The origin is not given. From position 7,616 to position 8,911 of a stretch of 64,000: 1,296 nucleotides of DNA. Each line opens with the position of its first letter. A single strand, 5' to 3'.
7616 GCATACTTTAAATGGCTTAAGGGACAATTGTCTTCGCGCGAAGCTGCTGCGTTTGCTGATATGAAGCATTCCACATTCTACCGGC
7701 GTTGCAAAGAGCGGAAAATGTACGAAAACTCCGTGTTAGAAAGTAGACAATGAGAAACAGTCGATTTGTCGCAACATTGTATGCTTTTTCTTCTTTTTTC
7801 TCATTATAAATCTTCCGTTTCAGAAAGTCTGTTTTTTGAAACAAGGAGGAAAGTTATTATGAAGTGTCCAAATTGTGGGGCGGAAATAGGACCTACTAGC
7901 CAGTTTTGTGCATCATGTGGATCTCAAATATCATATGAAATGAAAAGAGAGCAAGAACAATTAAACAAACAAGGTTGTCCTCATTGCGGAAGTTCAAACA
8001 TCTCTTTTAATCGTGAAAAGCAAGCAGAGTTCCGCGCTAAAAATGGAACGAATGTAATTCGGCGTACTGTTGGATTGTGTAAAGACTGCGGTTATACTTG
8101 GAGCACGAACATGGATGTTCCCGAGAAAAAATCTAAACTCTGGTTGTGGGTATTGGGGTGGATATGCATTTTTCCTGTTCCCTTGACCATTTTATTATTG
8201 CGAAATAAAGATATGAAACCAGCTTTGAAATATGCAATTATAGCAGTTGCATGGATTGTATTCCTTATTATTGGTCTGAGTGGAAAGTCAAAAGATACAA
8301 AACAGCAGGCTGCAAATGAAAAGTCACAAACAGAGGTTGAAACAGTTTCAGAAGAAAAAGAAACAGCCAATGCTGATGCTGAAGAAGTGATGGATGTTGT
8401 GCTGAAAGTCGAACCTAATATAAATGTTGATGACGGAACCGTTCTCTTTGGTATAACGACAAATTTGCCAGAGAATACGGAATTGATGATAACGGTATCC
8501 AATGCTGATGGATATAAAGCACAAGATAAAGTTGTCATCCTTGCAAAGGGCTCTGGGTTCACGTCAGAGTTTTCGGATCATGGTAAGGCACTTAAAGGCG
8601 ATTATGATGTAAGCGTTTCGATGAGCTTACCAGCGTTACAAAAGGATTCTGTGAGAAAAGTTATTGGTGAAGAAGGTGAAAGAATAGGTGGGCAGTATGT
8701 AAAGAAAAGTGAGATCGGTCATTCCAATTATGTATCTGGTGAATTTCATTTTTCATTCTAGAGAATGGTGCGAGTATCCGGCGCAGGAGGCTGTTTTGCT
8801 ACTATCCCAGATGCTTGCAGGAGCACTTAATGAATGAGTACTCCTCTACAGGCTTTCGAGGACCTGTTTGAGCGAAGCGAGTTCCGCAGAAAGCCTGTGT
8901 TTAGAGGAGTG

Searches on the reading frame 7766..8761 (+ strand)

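Call 3: search_protein_families(library=pfam, proteins=[window:7766-8761:+], max_evalue=1)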
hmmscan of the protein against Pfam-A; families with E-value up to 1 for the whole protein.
window:7766-8761:+ (331 aa): 36 families (the best 25 are shown)
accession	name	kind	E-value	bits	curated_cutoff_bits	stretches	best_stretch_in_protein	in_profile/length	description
PF13240.11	Zn_Ribbon_1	-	2.7e-07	30.6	25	1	33-54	1-22/23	zinc-ribbon domain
PF12773.13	DZR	-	9.8e-07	29.3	27.3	1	34-78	1-34/45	Double zinc ribbon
PF13248.11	Zn_ribbon_3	-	6.9e-06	25.8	27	1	33-53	4-24/26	zinc-ribbon domain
PF24463.1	DUF7577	-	3.5e-05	23.8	28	1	33-55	4-26/27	Domain of unknown function (DUF7577)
PF12172.15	zf-ChsH2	-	0.00016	21.8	23.2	1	30-54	10-34/37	ChsH2, rubredoxin-like zinc ribbon domain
PF08271.17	Zn_Ribbon_TF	-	0.00031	20.7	29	1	32-57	1-31/43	TFIIB zinc-binding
PF09723.15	Zn_ribbon_8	-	0.001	19.4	34.4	1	48-78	8-36/41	Zinc ribbon domain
PF24460.1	DUF7575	-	0.0017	18.1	28.5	1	32-54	4-26/28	Domain of unknown function (DUF7575)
PF08274.17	Zn_Ribbon_YjdM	-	0.0044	17.4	30.8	0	33-41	21-29/30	PhnA Zinc-Ribbon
PF22251.1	PFF1_TM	-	0.011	15.7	32.3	1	125-207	70-153/300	Vacuolar membrane protease, transmembrane domain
PF04981.18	NMD3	-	0.013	15.5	24.9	1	34-80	1-47/243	NMD3 family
PF09845.14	OapC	-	0.015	16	23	1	48-107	4-59/133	Origin-associated protein OapC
PF14354.12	Lar_restr_allev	-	0.018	15.7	28.6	1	70-115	5-39/58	Restriction alleviation protein Lar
PF17032.10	Zn_ribbon_15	-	0.019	16.2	28.9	1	31-52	52-73/73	zinc-ribbon family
PF24441.1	DUF7560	-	0.025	14.7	27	0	48-77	8-36/44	Family of unknown function (DUF7560)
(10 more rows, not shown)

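Call 8: search_protein_families(library=ncbifam, proteins=[window:7766-8761:+], max_evalue=1)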
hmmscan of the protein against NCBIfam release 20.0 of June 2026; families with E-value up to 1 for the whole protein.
window:7766-8761:+ (331 aa): 13 families
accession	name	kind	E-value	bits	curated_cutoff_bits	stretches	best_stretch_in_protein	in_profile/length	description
TIGR04165.1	methano_modCys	hypoth_equivalog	1e-05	25.7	60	1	64-114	4-48/50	TIGR04165 family Cys-rich peptide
TIGR03655.1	anti_R_Lar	subfamily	0.0019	18.5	39.6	1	71-115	4-41/55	Lar family restriction alleviation protein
NF038384.1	zinc_YnfU_fam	subfamily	0.023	14.3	36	0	27-39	12-24/52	YnfU family zinc-binding protein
NF001607.0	PRK00398.1-4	equivalog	0.025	14.3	89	0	48-78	12-38/53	DNA-directed RNA polymerase subunit P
NF049953.1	ribbon_DG_selen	exception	0.026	14.5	130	1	17-54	135-170/172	zinc ribbon-containing (seleno)protein DG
NF011481.0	PRK14890.1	equivalog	0.038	14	61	0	25-41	21-38/61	putative Zn-ribbon RNA-binding protein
TIGR02605.1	CxxC_CxxC_SSSS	subfamily_domain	0.041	14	31.3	1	48-78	8-36/52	FmdB family zinc ribbon protein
NF045773.1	cytochro_C550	exception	0.079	12.9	125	1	151-208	4-55/118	cytochrome c550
NF038091.1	T4SS_VirB10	equivalog_domain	0.15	11.6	220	0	171-226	125-180/197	type IV secretion system protein VirB10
NF047912.1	ECs_2282_CxxC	subfamily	0.21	11.5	37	0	32-63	3-45/60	ECs_2282 family putative zinc-binding protein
TIGR03830.1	CxxCG_CxxCG_HTH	subfamily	0.33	10.7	61.8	1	71-114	1-43/127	type II TA system antitoxin MqsA family protein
NF041912.1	HVO_0758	equivalog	0.42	10.6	70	0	48-76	23-50/55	HVO_0758 family zinc finger protein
NF047723.1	TransFacS4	equivalog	0.54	10.8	120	0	56-86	48-79/90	transcription factor S4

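Call 9: search_protein_families(library=padloc, proteins=[window:7766-8761:+], max_evalue=1)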
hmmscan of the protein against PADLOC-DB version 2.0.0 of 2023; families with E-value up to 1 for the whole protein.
window:7766-8761:+ (331 aa): 0 families

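Call 72: search_protein_families(library=phrogs, proteins=[window:7766-8761:+], max_evalue=0.01)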
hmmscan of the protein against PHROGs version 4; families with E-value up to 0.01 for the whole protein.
window:7766-8761:+ (331 aa): 11 families
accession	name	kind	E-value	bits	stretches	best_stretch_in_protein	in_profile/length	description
phrog_9700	-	unknown function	5.6e-06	26.5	0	31-65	6-40/483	-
phrog_2546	-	unknown function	2.7e-05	25.5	1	32-66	1-35/180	-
phrog_2945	-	unknown function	0.00012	22.8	0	64-111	5-41/68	-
phrog_23980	-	unknown function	0.001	19.7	1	157-234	17-94/193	-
phrog_10292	-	unknown function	0.0016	19.4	0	31-63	3-27/136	-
phrog_681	-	DNA, RNA and nucleotide metabolism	0.0016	18.1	1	26-115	329-414/576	endonuclease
phrog_1717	-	unknown function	0.0042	17.9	1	150-234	1-82/176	-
phrog_3845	-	unknown function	0.0042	17.9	0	63-177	148-199/216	-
phrog_22898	-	unknown function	0.0046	18.1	1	33-64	3-34/163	-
phrog_10675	-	unknown function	0.0068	17.6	1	67-124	4-53/98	-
phrog_8436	-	unknown function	0.0086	17.2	1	26-65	58-99/110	-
